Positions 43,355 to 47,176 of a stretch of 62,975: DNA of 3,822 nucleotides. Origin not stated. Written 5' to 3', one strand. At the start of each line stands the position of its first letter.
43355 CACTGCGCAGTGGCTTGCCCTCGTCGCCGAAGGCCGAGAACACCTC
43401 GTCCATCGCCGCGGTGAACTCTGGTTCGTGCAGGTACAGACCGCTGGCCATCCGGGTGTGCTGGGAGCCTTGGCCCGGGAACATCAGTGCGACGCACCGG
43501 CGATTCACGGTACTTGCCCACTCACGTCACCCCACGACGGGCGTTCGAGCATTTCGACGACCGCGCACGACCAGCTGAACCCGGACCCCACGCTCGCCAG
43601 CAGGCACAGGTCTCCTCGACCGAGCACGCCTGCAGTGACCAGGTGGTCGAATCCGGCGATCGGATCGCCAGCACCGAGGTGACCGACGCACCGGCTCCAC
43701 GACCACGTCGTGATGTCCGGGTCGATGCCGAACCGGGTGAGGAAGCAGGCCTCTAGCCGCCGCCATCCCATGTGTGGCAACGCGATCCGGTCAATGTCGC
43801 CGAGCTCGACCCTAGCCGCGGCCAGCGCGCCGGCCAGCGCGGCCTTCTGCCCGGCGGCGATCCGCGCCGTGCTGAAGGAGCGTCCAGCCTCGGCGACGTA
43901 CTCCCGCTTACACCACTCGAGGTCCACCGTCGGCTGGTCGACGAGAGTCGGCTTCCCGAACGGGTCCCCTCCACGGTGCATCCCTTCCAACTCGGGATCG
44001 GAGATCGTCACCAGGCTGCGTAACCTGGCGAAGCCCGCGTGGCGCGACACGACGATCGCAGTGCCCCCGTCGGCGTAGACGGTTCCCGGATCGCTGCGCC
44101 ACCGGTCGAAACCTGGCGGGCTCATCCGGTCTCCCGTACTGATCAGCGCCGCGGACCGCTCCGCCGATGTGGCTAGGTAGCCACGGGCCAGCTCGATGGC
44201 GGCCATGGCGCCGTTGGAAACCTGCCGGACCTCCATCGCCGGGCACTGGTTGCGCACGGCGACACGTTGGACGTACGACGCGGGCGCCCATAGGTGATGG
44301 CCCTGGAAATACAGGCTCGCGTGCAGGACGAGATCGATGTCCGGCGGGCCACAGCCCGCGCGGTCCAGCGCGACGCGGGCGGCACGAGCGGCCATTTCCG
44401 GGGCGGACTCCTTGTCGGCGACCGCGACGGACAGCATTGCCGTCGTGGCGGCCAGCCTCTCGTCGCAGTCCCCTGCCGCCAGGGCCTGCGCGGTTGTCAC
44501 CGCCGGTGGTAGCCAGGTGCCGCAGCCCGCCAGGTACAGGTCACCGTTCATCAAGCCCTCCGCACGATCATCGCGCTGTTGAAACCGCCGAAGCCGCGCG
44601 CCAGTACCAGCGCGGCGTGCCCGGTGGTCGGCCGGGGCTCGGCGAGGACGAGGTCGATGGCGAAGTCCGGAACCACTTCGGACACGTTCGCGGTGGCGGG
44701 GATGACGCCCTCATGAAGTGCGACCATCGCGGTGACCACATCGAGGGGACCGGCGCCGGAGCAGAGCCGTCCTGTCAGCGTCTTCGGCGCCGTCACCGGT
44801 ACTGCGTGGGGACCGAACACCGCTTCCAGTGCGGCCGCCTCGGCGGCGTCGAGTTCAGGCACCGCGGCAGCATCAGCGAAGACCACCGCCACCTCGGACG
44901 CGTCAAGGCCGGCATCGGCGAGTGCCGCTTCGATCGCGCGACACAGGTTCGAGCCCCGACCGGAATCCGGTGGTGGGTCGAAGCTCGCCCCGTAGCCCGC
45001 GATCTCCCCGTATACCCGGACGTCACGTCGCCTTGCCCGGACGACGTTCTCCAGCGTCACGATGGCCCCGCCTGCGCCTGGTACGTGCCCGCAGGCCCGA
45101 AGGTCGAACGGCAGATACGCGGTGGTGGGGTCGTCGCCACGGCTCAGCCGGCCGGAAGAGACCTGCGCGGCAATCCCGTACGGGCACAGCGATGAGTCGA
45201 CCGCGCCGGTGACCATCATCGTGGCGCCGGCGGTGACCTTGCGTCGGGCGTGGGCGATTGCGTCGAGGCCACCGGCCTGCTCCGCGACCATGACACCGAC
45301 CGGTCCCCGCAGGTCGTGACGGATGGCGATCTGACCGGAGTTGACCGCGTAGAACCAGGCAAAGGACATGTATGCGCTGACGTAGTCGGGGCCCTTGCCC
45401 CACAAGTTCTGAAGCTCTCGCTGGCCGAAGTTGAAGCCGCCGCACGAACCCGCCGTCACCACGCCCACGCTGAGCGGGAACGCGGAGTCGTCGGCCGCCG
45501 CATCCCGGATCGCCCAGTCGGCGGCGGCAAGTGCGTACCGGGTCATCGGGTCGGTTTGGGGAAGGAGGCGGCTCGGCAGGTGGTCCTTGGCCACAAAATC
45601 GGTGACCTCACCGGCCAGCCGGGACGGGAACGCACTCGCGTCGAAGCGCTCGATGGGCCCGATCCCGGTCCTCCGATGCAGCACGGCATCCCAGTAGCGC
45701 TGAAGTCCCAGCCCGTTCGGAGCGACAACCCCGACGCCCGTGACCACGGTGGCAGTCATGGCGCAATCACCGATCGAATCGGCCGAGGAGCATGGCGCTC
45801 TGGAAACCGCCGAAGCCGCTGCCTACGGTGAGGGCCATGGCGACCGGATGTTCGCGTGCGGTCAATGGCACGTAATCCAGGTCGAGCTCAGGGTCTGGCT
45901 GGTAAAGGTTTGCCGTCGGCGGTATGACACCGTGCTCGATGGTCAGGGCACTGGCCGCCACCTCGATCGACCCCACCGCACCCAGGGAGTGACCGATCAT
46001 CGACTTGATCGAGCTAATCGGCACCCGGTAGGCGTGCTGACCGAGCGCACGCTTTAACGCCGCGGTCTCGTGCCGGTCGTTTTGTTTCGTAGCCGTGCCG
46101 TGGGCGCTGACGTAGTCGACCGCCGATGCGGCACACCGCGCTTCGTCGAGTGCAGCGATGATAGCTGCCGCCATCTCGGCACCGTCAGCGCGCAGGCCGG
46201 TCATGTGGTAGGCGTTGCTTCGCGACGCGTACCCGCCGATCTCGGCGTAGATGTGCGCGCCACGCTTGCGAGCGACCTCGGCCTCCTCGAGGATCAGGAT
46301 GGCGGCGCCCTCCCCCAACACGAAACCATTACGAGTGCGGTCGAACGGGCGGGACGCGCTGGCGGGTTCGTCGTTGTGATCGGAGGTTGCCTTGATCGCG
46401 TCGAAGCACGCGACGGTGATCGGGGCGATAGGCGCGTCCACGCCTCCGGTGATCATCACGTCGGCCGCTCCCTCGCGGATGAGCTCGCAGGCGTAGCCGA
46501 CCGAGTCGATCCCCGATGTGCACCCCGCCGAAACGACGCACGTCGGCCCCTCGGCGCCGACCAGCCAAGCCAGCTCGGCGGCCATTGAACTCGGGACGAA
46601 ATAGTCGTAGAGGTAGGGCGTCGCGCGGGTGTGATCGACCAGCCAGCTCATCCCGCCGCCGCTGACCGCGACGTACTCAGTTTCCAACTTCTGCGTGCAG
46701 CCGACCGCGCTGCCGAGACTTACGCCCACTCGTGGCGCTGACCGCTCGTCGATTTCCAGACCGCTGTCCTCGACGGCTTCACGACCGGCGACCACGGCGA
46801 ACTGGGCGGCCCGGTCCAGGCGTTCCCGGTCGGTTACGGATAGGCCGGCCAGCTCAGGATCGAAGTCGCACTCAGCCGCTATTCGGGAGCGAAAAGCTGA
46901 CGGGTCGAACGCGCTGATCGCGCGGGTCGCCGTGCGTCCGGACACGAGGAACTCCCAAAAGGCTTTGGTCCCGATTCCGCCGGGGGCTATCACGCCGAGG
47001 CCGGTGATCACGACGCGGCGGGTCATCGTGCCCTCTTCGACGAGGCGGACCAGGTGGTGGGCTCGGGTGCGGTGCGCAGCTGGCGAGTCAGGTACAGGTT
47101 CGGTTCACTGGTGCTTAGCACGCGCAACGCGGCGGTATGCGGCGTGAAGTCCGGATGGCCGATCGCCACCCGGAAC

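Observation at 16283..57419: Complete daunorubicin/baumycin-type anthracycline cluster with non-canonical additions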

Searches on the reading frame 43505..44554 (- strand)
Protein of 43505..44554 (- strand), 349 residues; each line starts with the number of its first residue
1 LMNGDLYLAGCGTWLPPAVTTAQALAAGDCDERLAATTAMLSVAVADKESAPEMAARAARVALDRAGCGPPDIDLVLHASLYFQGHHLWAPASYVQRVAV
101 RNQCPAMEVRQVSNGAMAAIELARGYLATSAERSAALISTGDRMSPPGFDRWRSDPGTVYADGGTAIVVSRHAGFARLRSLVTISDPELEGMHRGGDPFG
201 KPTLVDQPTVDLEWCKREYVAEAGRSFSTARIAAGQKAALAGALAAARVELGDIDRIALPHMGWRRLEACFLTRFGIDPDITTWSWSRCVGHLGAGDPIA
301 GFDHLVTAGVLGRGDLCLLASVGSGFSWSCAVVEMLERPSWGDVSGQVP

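Call 7: search_protein_families(library=pfam, proteins=[window:43505-44554:-])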
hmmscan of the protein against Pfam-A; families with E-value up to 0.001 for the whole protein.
window:43505-44554:- (349 aa): 2 families
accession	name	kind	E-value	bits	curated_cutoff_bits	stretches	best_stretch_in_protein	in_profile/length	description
PF08541.16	ACP_syn_III_C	-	1.5e-14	54.3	26.6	1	244-334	1-89/90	3-Oxoacyl-[acyl-carrier-protein (ACP)] synthase III C terminal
PF08545.16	ACP_syn_III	-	1.4e-05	25.3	24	1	108-179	2-72/80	3-Oxoacyl-[acyl-carrier-protein (ACP)] synthase III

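Call 42: find_homologous_proteins(query=window:43505-44554:-)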
Query window:43505-44554:- (349 aa): 517 proteins with E <= 0.001 among 8000 candidates; the best 120 are listed.
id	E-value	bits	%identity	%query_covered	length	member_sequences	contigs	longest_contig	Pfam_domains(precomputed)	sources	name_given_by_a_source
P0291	2.3e-226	769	97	100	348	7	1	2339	PF08545.17,PF08541.17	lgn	-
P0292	2.6e-199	680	88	98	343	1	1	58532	PF08545.17,PF08541.17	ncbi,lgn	ncbi:MAG: ketoacyl-ACP synthase III family protein [Pseudonocardiaceae bacterium]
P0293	4.8e-165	567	76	97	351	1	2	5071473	PF08541.17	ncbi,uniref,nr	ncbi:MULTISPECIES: ketoacyl-ACP synthase III family protein [Streptomyces]|uniref:ketoacyl-ACP synth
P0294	5.1e-165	567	74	100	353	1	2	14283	PF08541.17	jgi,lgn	jgi:3-oxoacyl-[acyl-carrier-protein] synthase-3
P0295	1.1e-164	566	75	97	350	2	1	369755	PF08545.17,PF08541.17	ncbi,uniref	ncbi:ketoacyl-ACP synthase III family protein [Streptomyces sp. NPDC049585]|uniref:ketoacyl-ACP synt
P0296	1.0e-162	559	72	100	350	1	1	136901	PF08545.17,PF08541.17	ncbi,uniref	ncbi:ketoacyl-ACP synthase III family protein [Nocardia halotolerans]|uniref:Ketoacyl-ACP synthase I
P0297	1.4e-162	559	73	97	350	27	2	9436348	PF08541.17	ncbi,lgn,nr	ncbi:ketoacyl-ACP synthase III family protein [Nocardia brasiliensis]|nr:ketoacyl-ACP synthase III f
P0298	1.9e-160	552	72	97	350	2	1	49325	PF08545.17,PF00108.30,PF08541.17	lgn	-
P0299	3.2e-158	544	72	97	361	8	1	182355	PF08545.17,PF08541.17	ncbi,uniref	ncbi:ketoacyl-ACP synthase III family protein, partial [Nonomuraea roseoviolacea]|uniref:ketoacyl-AC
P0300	5.5e-158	544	73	97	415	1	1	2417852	PF08541.17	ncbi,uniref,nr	ncbi:ketoacyl-ACP synthase III family protein [Nonomuraea rhodomycinica]|uniref:Ketoacyl-ACP synthas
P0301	9.4e-158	543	75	96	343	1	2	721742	PF08541.17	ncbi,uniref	ncbi:ketoacyl-ACP synthase III family protein [Streptomyces sp. NPDC047928]|uniref:ketoacyl-ACP synt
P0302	6.0e-157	540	72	97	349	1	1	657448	PF08545.17,PF08541.17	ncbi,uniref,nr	ncbi:ketoacyl-ACP synthase III family protein [Microbispora sp. RL4-1S]|uniref:Ketoacyl-ACP synthase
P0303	2.0e-156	539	71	99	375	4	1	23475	PF08545.17,PF08541.17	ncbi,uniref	ncbi:ketoacyl-ACP synthase III family protein [Nonomuraea sp. NPDC050405]|uniref:ketoacyl-ACP syntha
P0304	2.4e-156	538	72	97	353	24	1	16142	PF08541.17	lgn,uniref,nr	uniref:Daunorubicin-doxorubicin polyketide synthase n=1 Tax=Streptomyces peucetius TaxID=1950 RepID=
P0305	5.3e-154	531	71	97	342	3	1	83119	PF08541.17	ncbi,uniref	ncbi:ketoacyl-ACP synthase III family protein [Nonomuraea sp. NPDC049709]|uniref:ketoacyl-ACP syntha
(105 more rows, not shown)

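Call 43: find_encoding_contigs(protein=P0304, flank=10000, max_places=2)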
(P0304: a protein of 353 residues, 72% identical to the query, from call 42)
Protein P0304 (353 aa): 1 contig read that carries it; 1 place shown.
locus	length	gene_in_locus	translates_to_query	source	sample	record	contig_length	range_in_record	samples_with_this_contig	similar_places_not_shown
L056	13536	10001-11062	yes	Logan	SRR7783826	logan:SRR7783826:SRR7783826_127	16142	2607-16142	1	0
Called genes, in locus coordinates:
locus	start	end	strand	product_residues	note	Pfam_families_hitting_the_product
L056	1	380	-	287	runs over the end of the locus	PF00106:adh_short, PF08659:KR (weak), PF01370:Epimerase (weak), PF13561:adh_short_C2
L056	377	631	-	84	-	PF00550:PP-binding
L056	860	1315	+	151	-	PF13577:SnoaL_4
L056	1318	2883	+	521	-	PF03559:Hexose_dehydrat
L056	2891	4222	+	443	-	PF21036:EryCIII-like_N, PF06722:EryCIII-like_C, PF00201:UDPGT (weak), PF04101:Glyco_tran_28_C (weak)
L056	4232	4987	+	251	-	PF00106:adh_short, PF08659:KR, PF23441:SDR (weak), PF13561:adh_short_C2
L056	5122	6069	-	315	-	PF10604:Polyketide_cyc2, PF03364:Polyketide_cyc, PF10604:Polyketide_cyc2 (weak)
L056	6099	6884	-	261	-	PF00106:adh_short, PF01370:Epimerase (weak), PF08659:KR, PF13460:NAD_binding_10 (weak), PF13561:adh_short_C2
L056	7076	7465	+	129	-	PF03992:ABM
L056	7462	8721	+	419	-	PF00109:ketoacyl-synt, PF02801:Ketoacyl-synt_C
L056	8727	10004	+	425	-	PF00109:ketoacyl-synt, PF02801:Ketoacyl-synt_C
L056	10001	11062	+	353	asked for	PF08541:ACP_syn_III_C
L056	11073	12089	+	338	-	PF00698:Acyl_transf_1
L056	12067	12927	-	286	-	PF01209:Ubie_methyltran, PF13489:Methyltransf_23, PF01135:PCMT (weak), PF01728:FtsJ (weak), PF13847:Methyltransf_31, PF08241:Methyltransf_11, PF08242:Methyltransf_12, PF13649:Methyltransf_25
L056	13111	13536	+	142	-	?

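Call 44: find_encoding_contigs(protein=P0292, flank=10000, max_places=2)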
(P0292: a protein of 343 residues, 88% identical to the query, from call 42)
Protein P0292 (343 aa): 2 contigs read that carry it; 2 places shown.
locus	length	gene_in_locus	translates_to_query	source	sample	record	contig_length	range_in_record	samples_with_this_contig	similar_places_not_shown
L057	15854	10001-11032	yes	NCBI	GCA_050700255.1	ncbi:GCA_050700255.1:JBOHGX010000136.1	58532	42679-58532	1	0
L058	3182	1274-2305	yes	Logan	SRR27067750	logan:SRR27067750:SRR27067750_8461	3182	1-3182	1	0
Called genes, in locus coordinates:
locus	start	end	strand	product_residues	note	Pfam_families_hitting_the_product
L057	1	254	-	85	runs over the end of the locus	PF00550:PP-binding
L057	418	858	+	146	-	PF13577:SnoaL_4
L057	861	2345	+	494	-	PF03559:Hexose_dehydrat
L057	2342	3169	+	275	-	PF00483:NTP_transferase, PF12804:NTP_transf_3, PF00483:NTP_transferase (weak)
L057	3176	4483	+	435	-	PF21036:EryCIII-like_N, PF00201:UDPGT (weak), PF06722:EryCIII-like_C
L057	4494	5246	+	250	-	PF00106:adh_short, PF08659:KR (weak), PF23441:SDR (weak), PF13561:adh_short_C2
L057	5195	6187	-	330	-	PF10604:Polyketide_cyc2, PF03364:Polyketide_cyc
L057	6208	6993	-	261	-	PF00106:adh_short, PF01370:Epimerase (weak), PF08659:KR, PF13561:adh_short_C2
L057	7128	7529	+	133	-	PF03992:ABM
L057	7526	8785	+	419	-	PF00109:ketoacyl-synt, PF02801:Ketoacyl-synt_C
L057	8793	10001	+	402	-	PF00109:ketoacyl-synt, PF02801:Ketoacyl-synt_C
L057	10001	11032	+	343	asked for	PF08545:ACP_syn_III (faint), PF08541:ACP_syn_III_C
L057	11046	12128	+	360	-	PF00698:Acyl_transf_1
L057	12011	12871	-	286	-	PF01209:Ubie_methyltran, PF13489:Methyltransf_23, PF01135:PCMT, PF13847:Methyltransf_31, PF08241:Methyltransf_11, PF08242:Methyltransf_12, PF13649:Methyltransf_25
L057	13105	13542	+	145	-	PF07366:SnoaL, PF12680:SnoaL_2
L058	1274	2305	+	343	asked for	PF08545:ACP_syn_III (faint), PF08541:ACP_syn_III_C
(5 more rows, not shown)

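Call 79: find_encoding_contigs(protein=P0293, flank=10000, max_places=1)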
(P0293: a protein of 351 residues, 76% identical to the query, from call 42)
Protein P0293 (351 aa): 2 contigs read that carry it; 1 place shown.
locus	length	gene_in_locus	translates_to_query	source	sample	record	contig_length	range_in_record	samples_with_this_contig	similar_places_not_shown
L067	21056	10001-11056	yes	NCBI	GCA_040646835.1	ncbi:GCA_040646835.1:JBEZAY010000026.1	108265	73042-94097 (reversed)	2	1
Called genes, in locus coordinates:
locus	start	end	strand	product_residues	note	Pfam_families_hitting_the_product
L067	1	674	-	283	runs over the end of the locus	PF00106:adh_short, PF01370:Epimerase, PF08659:KR, PF13561:adh_short_C2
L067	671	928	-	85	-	PF00550:PP-binding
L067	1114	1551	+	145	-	PF13577:SnoaL_4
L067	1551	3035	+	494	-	PF03559:Hexose_dehydrat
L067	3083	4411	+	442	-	PF21036:EryCIII-like_N, PF00201:UDPGT (weak), PF06722:EryCIII-like_C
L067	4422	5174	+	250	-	PF00106:adh_short, PF01370:Epimerase (faint), PF08659:KR, PF13561:adh_short_C2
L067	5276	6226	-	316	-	PF10604:Polyketide_cyc2, PF03364:Polyketide_cyc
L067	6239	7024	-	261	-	PF00106:adh_short, PF01370:Epimerase (weak), PF08659:KR, PF23441:SDR (faint), PF13561:adh_short_C2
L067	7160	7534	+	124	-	PF03992:ABM (weak)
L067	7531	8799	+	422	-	PF00109:ketoacyl-synt, PF02801:Ketoacyl-synt_C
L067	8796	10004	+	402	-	PF00109:ketoacyl-synt, PF02801:Ketoacyl-synt_C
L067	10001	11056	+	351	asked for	PF08541:ACP_syn_III_C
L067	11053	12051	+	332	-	PF00698:Acyl_transf_1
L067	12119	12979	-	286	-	PF01209:Ubie_methyltran, PF01135:PCMT (weak), PF13489:Methyltransf_23, PF13847:Methyltransf_31, PF08241:Methyltransf_11, PF08242:Methyltransf_12, PF13649:Methyltransf_25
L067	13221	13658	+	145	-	PF07366:SnoaL, PF12680:SnoaL_2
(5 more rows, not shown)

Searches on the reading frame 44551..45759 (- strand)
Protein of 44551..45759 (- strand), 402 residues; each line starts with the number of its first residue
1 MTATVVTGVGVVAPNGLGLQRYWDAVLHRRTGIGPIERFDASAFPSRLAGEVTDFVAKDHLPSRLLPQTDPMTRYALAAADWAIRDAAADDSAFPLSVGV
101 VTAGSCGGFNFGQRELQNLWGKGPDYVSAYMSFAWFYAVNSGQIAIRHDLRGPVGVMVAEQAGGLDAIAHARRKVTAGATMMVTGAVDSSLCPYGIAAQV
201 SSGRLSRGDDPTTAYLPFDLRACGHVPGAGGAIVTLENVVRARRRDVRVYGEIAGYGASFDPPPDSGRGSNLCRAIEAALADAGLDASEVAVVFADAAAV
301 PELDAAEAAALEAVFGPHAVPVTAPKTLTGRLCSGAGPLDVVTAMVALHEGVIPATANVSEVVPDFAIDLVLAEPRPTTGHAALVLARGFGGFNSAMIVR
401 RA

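Call 7: search_protein_families(library=pfam, proteins=[window:44551-45759:-])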
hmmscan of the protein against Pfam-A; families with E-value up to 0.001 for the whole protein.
window:44551-45759:- (402 aa): 2 families
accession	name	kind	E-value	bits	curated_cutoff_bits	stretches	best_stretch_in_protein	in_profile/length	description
PF00109.32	ketoacyl-synt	-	1.5e-32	113.6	20.8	1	5-238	5-248/252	Beta-ketoacyl synthase, N-terminal domain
PF02801.28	Ketoacyl-synt_C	-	8.2e-21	74.7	20.8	1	250-359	1-118/119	Beta-ketoacyl synthase, C-terminal domain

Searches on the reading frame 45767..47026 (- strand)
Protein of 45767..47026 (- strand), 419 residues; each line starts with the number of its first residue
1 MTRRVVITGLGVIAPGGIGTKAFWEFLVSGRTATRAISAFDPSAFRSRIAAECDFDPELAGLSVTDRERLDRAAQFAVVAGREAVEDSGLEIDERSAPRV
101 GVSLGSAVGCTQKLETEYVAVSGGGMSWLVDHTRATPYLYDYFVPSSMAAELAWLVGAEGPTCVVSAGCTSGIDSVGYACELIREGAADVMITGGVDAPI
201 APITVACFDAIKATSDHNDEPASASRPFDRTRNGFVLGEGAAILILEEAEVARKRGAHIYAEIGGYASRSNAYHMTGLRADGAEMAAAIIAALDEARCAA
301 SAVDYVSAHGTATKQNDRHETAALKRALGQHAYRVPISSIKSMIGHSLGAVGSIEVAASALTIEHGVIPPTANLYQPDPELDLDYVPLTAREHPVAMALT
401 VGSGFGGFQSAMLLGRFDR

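Call 7: search_protein_families(library=pfam, proteins=[window:45767-47026:-])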
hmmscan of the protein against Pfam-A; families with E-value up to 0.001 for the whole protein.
window:45767-47026:- (419 aa): 2 families
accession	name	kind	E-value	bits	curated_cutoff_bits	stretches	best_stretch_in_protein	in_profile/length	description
PF00109.32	ketoacyl-synt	-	6.2e-51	173.9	20.8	1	3-251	2-251/252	Beta-ketoacyl synthase, N-terminal domain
PF02801.28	Ketoacyl-synt_C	-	2e-34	118.5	20.8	1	260-374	1-118/119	Beta-ketoacyl synthase, C-terminal domain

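Call 9: find_encoding_contigs(protein=window:45767-47026:-, flank=10000, max_places=6)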
Protein window:45767-47026:- (419 aa): 9 contigs read that carry it; 6 places shown.
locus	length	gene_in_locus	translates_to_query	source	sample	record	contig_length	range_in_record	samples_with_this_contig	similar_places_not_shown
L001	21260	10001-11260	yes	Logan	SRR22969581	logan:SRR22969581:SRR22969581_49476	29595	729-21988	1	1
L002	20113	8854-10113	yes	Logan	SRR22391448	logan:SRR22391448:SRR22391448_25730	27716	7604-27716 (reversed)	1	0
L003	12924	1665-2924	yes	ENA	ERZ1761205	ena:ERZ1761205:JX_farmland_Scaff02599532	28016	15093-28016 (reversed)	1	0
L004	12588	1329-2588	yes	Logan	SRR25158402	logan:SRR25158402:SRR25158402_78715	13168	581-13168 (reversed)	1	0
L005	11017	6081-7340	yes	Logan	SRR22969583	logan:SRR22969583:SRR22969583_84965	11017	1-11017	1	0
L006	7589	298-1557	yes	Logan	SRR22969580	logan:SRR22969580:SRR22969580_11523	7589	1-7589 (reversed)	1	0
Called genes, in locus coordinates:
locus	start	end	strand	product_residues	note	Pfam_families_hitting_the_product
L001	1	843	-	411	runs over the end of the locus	PF00067:p450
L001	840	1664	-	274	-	PF00903:Glyoxalase, PF13669:Glyoxalase_4 (faint), PF18029:Glyoxalase_6 (weak), PF22677:Ble-like_N (faint), PF00903:Glyoxalase, PF18029:Glyoxalase_6 (weak)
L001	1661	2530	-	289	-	PF00106:adh_short, PF01370:Epimerase (weak), PF13561:adh_short_C2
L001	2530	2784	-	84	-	PF00550:PP-binding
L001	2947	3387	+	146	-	PF13577:SnoaL_4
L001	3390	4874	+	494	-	PF03559:Hexose_dehydrat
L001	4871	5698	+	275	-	PF00483:NTP_transferase, PF12804:NTP_transf_3 (weak), PF00483:NTP_transferase (weak)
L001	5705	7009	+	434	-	PF21036:EryCIII-like_N, PF00201:UDPGT (weak), PF06722:EryCIII-like_C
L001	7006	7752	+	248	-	PF00106:adh_short, PF01370:Epimerase (weak), PF08659:KR (weak), PF13561:adh_short_C2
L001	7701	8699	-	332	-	PF10604:Polyketide_cyc2, PF03364:Polyketide_cyc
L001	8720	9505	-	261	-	PF00106:adh_short, PF08659:KR, PF13561:adh_short_C2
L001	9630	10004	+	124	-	PF03992:ABM (weak)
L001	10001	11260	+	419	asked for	PF00109:ketoacyl-synt, PF02801:Ketoacyl-synt_C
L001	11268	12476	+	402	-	PF00109:ketoacyl-synt, PF02801:Ketoacyl-synt_C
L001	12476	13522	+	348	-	PF08545:ACP_syn_III (faint), PF08541:ACP_syn_III_C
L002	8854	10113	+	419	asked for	PF00109:ketoacyl-synt, PF02801:Ketoacyl-synt_C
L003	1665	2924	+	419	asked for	PF00109:ketoacyl-synt, PF02801:Ketoacyl-synt_C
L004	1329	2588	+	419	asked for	PF00109:ketoacyl-synt, PF02801:Ketoacyl-synt_C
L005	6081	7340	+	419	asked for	PF00109:ketoacyl-synt, PF02801:Ketoacyl-synt_C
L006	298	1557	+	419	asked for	PF00109:ketoacyl-synt, PF02801:Ketoacyl-synt_C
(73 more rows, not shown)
